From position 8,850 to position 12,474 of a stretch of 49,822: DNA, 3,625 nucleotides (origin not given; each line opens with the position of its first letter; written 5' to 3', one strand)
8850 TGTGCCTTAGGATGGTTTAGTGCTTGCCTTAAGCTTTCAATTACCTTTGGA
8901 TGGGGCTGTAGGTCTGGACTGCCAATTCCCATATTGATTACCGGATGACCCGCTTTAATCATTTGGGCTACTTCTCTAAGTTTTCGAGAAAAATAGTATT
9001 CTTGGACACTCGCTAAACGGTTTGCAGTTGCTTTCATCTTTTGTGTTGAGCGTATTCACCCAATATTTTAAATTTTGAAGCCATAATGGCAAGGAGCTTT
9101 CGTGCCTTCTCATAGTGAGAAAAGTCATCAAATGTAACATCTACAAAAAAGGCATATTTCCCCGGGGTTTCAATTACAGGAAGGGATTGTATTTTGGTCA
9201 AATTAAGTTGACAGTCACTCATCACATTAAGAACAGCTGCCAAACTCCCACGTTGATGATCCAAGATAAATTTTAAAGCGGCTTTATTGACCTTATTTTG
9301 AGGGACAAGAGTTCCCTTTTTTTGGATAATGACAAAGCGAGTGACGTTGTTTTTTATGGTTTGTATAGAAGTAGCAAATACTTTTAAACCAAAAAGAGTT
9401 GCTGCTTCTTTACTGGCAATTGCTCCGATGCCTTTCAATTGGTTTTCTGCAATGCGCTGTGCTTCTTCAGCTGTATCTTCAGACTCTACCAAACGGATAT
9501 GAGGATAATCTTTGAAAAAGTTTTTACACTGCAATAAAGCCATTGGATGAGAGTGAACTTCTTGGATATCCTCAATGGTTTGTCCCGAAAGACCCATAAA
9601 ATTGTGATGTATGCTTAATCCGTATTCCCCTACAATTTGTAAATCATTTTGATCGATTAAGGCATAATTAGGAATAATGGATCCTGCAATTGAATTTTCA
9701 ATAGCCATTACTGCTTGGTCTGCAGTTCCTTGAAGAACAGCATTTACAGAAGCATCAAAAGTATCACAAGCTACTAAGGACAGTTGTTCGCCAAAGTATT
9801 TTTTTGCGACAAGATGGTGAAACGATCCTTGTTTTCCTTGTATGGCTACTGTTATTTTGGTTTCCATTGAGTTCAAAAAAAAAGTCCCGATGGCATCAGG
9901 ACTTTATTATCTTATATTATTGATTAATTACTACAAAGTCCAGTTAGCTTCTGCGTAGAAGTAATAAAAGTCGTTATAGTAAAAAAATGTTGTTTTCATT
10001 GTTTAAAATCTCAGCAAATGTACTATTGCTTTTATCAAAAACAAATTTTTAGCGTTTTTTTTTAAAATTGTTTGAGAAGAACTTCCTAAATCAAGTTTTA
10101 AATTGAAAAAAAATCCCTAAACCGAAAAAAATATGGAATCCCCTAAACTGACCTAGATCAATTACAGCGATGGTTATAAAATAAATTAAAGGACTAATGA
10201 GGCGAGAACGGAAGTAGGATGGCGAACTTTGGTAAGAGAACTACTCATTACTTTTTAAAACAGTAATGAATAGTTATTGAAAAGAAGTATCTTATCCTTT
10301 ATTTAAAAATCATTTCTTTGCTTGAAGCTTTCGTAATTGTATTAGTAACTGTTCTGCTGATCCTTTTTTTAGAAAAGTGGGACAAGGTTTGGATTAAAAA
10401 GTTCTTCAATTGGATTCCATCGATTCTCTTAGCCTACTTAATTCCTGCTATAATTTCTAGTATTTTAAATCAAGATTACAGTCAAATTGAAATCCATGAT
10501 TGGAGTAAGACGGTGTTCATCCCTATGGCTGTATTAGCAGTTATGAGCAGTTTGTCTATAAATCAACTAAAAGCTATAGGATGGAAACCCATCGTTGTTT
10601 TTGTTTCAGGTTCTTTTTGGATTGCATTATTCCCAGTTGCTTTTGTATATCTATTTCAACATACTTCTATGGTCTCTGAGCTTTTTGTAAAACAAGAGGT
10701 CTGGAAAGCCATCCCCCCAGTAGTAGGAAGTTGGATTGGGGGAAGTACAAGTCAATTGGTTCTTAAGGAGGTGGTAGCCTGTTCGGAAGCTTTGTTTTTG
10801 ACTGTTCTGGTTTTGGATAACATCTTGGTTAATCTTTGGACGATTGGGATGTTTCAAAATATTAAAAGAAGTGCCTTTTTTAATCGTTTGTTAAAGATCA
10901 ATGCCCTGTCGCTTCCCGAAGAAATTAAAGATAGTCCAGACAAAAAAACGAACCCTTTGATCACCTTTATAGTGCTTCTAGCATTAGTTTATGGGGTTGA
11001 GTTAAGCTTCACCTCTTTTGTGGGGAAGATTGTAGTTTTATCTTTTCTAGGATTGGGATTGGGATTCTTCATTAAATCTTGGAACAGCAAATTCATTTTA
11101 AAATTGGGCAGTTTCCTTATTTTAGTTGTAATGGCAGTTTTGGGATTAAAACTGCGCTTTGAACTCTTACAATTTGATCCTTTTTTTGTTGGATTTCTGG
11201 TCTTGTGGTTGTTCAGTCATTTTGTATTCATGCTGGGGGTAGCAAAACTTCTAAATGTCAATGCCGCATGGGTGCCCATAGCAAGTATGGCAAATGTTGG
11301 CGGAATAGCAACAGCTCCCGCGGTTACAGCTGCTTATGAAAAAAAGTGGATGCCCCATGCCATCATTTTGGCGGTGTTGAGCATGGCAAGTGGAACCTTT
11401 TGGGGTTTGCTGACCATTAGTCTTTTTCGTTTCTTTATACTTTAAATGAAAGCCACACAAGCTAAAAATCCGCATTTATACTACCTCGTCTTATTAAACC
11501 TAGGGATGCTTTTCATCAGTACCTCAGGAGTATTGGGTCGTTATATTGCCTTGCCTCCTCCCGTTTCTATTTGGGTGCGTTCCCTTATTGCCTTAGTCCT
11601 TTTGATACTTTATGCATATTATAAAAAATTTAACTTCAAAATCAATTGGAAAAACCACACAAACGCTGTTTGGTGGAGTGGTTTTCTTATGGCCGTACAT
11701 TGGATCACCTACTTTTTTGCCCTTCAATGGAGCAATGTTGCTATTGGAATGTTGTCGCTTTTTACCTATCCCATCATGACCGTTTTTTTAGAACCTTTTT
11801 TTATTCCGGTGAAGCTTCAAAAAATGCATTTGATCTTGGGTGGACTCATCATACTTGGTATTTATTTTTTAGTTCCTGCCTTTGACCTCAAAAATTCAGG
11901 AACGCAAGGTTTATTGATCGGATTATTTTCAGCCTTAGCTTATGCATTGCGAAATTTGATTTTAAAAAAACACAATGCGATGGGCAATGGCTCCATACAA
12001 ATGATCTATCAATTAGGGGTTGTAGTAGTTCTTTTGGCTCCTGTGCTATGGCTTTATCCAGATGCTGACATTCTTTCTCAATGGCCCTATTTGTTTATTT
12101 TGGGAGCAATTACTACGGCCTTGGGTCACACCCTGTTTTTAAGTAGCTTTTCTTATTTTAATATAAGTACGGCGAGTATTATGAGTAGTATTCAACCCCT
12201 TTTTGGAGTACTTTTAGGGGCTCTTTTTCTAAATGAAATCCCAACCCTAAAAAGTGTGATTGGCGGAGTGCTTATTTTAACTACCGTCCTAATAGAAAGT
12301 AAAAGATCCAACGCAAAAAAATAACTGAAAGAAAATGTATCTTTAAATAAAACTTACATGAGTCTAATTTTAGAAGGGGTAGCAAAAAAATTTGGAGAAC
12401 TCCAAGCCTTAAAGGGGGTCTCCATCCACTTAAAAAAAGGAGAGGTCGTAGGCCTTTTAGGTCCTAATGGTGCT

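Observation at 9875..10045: Phe/Tyr-rich leader peptide with competing antiterminator and terminator hairpins upstream of the pheA-tyrA-DAHP synthase operon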

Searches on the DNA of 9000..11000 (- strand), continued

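Call 49: search_with_rna_model(model_id=R1, sources=[window, L001, L002, L003, L004, L005, L006, L007, L008, L009, L011, L012, L013, L014, L015, L016, L017, L018, L019, L021, L022, L023, L024, L025, L026, L027, L028, L029, L030, L031, L032, L033, L034, L035, L036, L037, L038, L039, L040, L041, L042, L043, L044, L045, L046, L047, L048, L049, L050, L051, L052, L053, L054, L055, L056, L057, L058, L059, L060, L061, L062, L063, L064, L066, L067, L068, L069, L070, L071, L072, L073, L074, L075, L076, L077, L078, L079, L080], max_evalue=0.005, make_alignment=true)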
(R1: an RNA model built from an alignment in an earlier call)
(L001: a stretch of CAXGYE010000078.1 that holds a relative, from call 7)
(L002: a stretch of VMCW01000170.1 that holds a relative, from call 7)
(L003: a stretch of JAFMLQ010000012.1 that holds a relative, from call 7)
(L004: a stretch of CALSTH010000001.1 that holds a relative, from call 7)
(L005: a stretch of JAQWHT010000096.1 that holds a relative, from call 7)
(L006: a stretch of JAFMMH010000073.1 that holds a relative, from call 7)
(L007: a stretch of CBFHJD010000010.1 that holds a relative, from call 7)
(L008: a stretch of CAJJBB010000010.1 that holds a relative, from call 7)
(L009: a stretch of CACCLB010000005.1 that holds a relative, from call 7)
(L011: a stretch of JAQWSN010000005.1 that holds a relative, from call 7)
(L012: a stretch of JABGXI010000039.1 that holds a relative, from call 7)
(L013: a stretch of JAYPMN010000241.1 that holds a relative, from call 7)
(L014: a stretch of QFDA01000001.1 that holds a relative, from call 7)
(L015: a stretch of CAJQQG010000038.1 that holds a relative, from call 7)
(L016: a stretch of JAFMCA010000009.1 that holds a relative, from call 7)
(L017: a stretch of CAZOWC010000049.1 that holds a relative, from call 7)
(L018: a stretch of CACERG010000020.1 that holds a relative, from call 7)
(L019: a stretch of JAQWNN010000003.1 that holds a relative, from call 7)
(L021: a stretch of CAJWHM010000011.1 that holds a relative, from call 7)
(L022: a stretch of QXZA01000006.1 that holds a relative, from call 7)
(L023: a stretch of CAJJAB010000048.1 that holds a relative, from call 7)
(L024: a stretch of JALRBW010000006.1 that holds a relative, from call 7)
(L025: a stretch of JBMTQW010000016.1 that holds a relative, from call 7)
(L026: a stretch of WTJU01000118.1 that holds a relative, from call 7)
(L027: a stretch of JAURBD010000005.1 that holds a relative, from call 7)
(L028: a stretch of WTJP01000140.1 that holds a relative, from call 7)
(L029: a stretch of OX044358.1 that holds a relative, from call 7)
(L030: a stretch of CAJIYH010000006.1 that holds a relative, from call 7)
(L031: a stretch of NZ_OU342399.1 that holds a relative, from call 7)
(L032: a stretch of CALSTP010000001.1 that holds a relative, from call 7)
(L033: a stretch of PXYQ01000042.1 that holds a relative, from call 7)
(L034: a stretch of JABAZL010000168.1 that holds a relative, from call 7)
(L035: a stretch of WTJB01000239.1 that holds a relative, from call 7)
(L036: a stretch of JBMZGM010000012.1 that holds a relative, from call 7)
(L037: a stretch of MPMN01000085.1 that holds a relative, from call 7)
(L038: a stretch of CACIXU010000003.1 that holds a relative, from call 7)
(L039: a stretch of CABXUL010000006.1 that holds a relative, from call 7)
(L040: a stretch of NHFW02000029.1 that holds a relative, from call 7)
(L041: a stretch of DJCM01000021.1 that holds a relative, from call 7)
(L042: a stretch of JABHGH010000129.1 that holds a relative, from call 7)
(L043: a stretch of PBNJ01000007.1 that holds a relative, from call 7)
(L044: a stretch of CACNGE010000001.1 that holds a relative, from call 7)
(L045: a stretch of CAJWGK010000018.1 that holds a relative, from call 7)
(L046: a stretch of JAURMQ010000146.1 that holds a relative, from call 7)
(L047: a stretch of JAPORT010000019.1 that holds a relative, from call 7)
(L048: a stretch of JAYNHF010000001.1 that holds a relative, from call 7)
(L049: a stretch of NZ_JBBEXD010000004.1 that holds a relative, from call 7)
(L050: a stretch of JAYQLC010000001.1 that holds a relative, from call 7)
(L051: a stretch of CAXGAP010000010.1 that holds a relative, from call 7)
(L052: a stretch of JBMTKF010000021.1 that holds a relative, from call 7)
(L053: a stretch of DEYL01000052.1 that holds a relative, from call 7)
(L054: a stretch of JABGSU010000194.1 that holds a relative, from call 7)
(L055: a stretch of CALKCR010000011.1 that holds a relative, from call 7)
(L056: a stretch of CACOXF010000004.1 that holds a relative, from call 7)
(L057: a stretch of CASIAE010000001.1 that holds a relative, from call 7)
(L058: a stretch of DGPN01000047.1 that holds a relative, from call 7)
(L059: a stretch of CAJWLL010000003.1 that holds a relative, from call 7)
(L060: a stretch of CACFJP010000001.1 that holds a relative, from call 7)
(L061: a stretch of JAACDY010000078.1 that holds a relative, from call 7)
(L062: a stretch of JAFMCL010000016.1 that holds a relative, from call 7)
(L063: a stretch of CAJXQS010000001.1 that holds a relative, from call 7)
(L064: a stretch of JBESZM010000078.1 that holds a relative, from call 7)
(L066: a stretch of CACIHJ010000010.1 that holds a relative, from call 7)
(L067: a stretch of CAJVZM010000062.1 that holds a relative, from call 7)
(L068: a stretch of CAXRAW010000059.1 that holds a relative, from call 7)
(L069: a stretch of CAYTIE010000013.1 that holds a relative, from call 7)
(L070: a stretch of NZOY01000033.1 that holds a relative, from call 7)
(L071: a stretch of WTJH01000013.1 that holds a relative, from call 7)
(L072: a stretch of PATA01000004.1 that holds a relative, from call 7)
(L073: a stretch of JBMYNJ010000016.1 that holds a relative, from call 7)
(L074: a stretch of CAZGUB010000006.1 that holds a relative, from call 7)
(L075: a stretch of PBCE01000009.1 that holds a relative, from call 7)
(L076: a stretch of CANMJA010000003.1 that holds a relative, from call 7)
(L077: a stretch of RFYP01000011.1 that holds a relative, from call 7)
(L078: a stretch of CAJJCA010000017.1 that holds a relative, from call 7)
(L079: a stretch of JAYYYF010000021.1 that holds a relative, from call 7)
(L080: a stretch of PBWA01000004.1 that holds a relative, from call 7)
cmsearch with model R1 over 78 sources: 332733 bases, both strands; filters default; matches with E-value up to 0.005: 82.
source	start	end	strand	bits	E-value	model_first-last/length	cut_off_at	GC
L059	1361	1482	+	123.2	7.7e-17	1-123/123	no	0.29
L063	1367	1491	+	122.2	1.1e-16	1-123/123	no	0.27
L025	511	633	+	121.7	1.4e-16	1-123/123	no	0.28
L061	1362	1483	+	121.6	1.4e-16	1-123/123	no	0.28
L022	1369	1493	+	121.4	1.5e-16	1-123/123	no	0.28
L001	1368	1492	+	120.9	1.8e-16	1-123/123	no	0.28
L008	1367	1493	+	120.5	2.1e-16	1-123/123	no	0.27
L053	1362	1483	+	120.1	2.5e-16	1-123/123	no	0.25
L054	1363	1483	+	119.2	3.4e-16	1-123/123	no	0.29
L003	1368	1492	+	117.7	6.2e-16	1-123/123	no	0.29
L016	1363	1487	+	116.8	8.4e-16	1-123/123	no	0.27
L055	1363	1484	+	116.8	8.6e-16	1-123/123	no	0.25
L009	1367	1492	+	116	1.2e-15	1-123/123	no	0.29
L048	1362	1483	+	115.5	1.4e-15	1-123/123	no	0.25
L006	582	706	+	115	1.7e-15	1-123/123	no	0.27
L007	1370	1493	+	115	1.7e-15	1-123/123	no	0.27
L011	1371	1493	+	114.9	1.8e-15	1-123/123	no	0.28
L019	1371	1493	+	114.6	2e-15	1-123/123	no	0.28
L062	1367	1491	+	114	2.5e-15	1-123/123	no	0.28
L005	1371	1493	+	112.4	4.5e-15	1-123/123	no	0.24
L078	1257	1381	+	112.4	4.5e-15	1-123/123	no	0.25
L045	1358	1482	+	112.1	5.1e-15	1-123/123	no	0.29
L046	1362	1483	+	112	5.2e-15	1-123/123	no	0.26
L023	809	934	+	111.6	6.1e-15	1-123/123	no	0.29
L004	1368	1492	+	111.3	6.8e-15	1-123/123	no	0.3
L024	1371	1492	+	111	7.5e-15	1-123/123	no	0.27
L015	683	804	+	109.7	1.2e-14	1-123/123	no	0.24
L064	1362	1483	+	109.4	1.4e-14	1-123/123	no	0.3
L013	453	578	+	109.2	1.5e-14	1-123/123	no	0.28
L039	1361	1482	+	108.8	1.7e-14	1-123/123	no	0.26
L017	1367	1492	+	107.8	2.5e-14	1-123/123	no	0.27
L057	1367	1491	+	107.8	2.6e-14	1-123/123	no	0.26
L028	1374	1498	+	105.8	5.5e-14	1-123/123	no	0.32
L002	1368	1493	+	105.7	5.7e-14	1-123/123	no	0.27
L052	1362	1483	+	105.4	6.3e-14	1-123/123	no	0.29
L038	1361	1482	+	104.9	7.5e-14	1-123/123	no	0.26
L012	1373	1493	+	104.4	9.2e-14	1-123/123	no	0.23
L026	1357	1480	+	104.2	1e-13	1-123/123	no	0.34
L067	1362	1483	+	102.6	1.8e-13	1-123/123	no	0.3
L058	1361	1483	+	102.3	2e-13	1-123/123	no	0.26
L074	1365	1483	+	100.4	4.2e-13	1-123/123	no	0.28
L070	1360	1482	+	99.8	5.3e-13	1-123/123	no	0.26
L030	1342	1467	+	96.8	1.6e-12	1-123/123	no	0.29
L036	1367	1493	+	95.7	2.4e-12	1-123/123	no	0.3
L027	1132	1256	+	93.1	6.4e-12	1-123/123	no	0.24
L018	1380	1497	+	93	6.7e-12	1-123/123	no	0.28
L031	1342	1466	+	93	6.7e-12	1-123/123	no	0.28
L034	1341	1466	+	92.5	8.2e-12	1-123/123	no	0.27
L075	1364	1483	+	92.4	8.4e-12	1-123/123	no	0.26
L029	1341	1466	+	92.4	8.6e-12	1-123/123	no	0.29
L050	1343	1468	+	91.9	1e-11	1-123/123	no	0.29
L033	1341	1466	+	91.5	1.2e-11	1-123/123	no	0.29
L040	1362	1482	+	88.5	3.6e-11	1-123/123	no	0.23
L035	1374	1491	+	87.7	4.9e-11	1-123/123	no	0.26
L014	1380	1497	+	86.9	6.7e-11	1-123/123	no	0.28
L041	1376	1500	+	86.7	7.3e-11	1-123/123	no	0.34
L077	682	809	+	86.6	7.4e-11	1-123/123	no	0.27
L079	1366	1489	+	85.9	9.6e-11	1-123/123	no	0.25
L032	1353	1478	+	85.2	1.3e-10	1-123/123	no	0.24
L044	1376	1500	+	85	1.4e-10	1-123/123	no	0.36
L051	1364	1488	+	84.4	1.7e-10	1-123/123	no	0.34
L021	1368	1492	+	83.9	2e-10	1-123/123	no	0.24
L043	1376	1500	+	83.5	2.4e-10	1-123/123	no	0.34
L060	1376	1500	+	82.1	4.1e-10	1-123/123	no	0.31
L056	1375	1499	+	80.9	6.3e-10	1-123/123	no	0.32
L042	1362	1488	+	80.2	8.3e-10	1-123/123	no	0.31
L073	1350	1469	+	75.3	5.3e-09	1-123/123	no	0.33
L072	1378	1492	+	75.1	5.7e-09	1-123/123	no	0.25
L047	1366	1495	+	74.4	7.4e-09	1-123/123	no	0.25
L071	1376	1492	+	73.1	1.2e-08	1-123/123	no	0.29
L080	1372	1493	+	72.7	1.4e-08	1-123/123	no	0.25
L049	1358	1492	+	63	5.4e-07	1-123/123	no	0.27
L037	1342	1462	+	59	2.5e-06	1-123/123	no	0.28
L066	1369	1492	+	55.8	8.2e-06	1-123/123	no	0.19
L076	1350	1483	+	48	0.00016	1-123/123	no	0.25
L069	164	290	+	47.5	0.00019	1-123/123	no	0.19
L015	769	906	-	46.9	0.00023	1-123/123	no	0.33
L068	1037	1159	+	39.7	0.0036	1-123/123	no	0.34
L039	1447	1536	-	39.3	0.0042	1-123/123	no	0.33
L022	1458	1554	-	39.2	0.0043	1-123/123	no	0.32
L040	1447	1536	-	39.1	0.0044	1-123/123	no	0.31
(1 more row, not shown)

Alignment A2: 82 matches aligned to the model, 203 columns, each read 5' to 3' on its own strand. Consensus structure (alignment columns), stored with it:
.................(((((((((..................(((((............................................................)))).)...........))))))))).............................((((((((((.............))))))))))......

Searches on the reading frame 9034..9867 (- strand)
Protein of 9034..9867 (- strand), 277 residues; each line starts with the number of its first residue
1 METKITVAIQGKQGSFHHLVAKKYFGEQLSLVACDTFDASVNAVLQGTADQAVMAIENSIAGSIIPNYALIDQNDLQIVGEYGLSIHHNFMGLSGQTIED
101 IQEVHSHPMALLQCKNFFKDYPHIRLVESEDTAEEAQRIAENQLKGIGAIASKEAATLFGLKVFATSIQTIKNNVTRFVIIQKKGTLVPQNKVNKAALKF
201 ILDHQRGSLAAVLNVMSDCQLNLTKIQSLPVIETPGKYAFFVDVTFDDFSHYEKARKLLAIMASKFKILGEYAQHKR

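Call 6: search_protein_families(library=pfam, proteins=[window:9034-9867:-])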
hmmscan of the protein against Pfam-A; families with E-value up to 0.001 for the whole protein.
window:9034-9867:- (277 aa): 2 families
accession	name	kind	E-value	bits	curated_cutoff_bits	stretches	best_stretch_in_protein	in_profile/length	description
PF00800.23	PDT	-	1.4e-57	194.9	25.2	1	7-184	1-179/181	Prephenate dehydratase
PF01842.31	ACT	-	9.5e-05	22.5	27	0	200-247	5-51/66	ACT domain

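Call 7: find_related_loci(query=window:9034-9867:-, collection=genome_contigs, flank=1500)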
Query window:9034-9867:- (277 aa) in genome_contigs; peptide patterns used: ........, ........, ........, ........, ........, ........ (x = any residue, [..] = any of these).
225 stretches matched a pattern; 90 encode a relative of the query (tblastn E <= 1e-3); the best 80 are kept; 80 distinct loci.
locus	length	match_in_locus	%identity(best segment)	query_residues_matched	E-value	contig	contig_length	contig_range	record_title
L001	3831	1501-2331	82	1-277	2e-161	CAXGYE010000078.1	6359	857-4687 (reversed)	MAG TPA_asm: uncultured Flavobacteriaceae bacterium isolate ERR315857_binner13_Refined_10 genome assembly, contig: ERZ54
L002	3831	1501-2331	82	1-277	1e-160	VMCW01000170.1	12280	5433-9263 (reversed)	MAG: Flavobacteriaceae bacterium isolate 13_1 c_000000001527, whole genome shotgun sequence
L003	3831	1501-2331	81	1-277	1e-159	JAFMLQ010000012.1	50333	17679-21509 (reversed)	MAG: Flavobacteriaceae bacterium isolate DEBay_Sum22NG08_6 NODE_142_length_50333_cov_9.283603, whole genome shotgun sequ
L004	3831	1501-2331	83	1-277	1e-159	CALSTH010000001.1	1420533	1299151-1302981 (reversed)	MAG: uncultured Flavobacteriaceae bacterium isolate B_MB234 genome assembly, contig: contig_16874_B_MB234, whole genome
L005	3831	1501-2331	79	1-277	3e-154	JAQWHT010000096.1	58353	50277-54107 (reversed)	MAG: Flavobacteriaceae bacterium isolate cluster1_bin.35 k141_1169280, whole genome shotgun sequence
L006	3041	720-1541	80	4-277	3e-156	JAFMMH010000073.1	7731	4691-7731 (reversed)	MAG: Flavobacteriaceae bacterium isolate DEBay_Sum22NL08_79 NODE_5127_length_7731_cov_5.283872, whole genome shotgun seq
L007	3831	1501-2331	78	1-277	8e-154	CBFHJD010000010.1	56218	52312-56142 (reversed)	MAG: Flavobacteriaceae bacterium isolate AGTU_284_bin_42_indstr genome assembly, contig: AGTU_284_bin_42_indstr_c10, who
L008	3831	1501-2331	77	1-277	6e-152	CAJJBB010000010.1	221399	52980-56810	MAG: Flavobacteria bacterium MS024-2A isolate FRAM18_bin161 genome assembly, contig: FRAM18_bin161-10, whole genome shot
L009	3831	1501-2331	79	1-277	2e-151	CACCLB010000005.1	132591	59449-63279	uncultured Bacteroidetes bacterium isolate AG-901-E05 genome assembly, contig: AG-901-E05_NODE_5, whole genome shotgun s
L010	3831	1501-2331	78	1-277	2e-150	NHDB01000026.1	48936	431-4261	MAG: Flavobacteriaceae bacterium TMED48 7498, whole genome shotgun sequence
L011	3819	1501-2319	79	1-273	1e-149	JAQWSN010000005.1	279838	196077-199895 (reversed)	MAG: Flavobacteriaceae bacterium isolate cluster2_bin.6 k141_4421568, whole genome shotgun sequence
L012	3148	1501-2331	77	1-277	1e-154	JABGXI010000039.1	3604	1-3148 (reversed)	MAG: Flavobacteriaceae bacterium isolate SI034_bin71 k141_506432, whole genome shotgun sequence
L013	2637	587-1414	78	1-276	1e-156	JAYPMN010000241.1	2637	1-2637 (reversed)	MAG: Flavobacteriaceae bacterium isolate 139574_S175_metabat_bins_2.tsv.199 NODE_39354_length_2637_cov_7.159179, whole g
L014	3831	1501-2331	75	1-277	3e-148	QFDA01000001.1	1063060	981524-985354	Bacteroidetes bacterium SCGC AAA795-G10 SCGAAA795G10_1_len1063060, whole genome shotgun sequence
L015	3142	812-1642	77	1-277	2e-150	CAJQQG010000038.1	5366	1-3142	MAG: uncultured Flavobacteriaceae bacterium isolate 3_20180417_Bin_METABAT_48_1 genome assembly, contig: c_000006888757,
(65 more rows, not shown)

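Call 32: find_homologous_proteins(query=window:9034-9867:-, max_evalue=1e-20)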
Query window:9034-9867:- (277 aa): 8000 proteins with E <= 1e-20 among 8000 candidates; the best 120 are listed.
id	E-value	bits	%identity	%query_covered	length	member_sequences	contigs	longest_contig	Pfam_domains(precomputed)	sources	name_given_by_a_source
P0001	7.3e-177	604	100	100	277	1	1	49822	PF00800.24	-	-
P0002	3.3e-164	562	94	100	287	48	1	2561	PF00800.24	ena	-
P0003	2.1e-149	514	82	100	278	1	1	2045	PF00800.24,PF01842.32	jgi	jgi:prephenate dehydratase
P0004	1.0e-148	512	83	100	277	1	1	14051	PF00800.24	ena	-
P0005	1.2e-148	511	82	100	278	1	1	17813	PF00800.24,PF01842.32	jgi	-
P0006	1.3e-148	511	83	100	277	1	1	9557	PF00800.24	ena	-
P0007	1.3e-148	511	82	100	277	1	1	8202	PF00800.24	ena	-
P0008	1.9e-148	511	83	100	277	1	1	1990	PF00800.24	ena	-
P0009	2.2e-148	511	83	100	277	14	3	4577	PF00800.24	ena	-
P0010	2.5e-148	510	82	100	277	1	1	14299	PF00800.24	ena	-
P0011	2.6e-148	510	82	100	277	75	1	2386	PF00800.24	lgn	-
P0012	3.0e-148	510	83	99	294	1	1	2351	PF00800.24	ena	-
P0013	3.6e-148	510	82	100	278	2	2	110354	PF00800.24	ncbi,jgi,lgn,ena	-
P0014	5.1e-148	509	82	100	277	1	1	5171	PF00800.24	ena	-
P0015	5.3e-148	509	82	100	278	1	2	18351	PF00800.24,PF01842.32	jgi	-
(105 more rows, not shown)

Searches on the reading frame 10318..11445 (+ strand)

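Call 6: search_protein_families(library=pfam, proteins=[window:10318-11445:+])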
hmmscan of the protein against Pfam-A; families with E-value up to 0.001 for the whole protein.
window:10318-11445:+ (375 aa): 1 family
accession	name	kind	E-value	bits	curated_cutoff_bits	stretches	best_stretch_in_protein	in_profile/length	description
PF05684.17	DUF819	-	5.5e-31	108.4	27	1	10-370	5-376/379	Protein of unknown function (DUF819)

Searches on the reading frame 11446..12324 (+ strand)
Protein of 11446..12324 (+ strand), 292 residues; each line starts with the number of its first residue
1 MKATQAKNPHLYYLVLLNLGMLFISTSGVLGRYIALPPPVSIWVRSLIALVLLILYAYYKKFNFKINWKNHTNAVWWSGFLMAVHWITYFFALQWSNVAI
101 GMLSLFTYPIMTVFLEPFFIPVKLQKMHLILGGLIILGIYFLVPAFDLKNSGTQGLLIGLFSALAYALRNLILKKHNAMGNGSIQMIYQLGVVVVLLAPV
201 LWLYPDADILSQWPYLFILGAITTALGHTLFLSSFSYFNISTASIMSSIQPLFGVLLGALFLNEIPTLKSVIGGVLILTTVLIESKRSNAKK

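Call 6: search_protein_families(library=pfam, proteins=[window:11446-12324:+])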
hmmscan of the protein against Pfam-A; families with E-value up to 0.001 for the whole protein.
window:11446-12324:+ (292 aa): 2 families
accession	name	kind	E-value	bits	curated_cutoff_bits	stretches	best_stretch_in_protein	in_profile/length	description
PF00892.27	EamA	-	3.8e-26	92.4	28.2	2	155-283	3-132/135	EamA-like transporter family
PF03151.22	TPT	-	0.00025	20.9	30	1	189-283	38-134/291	Triose-phosphate Transporter family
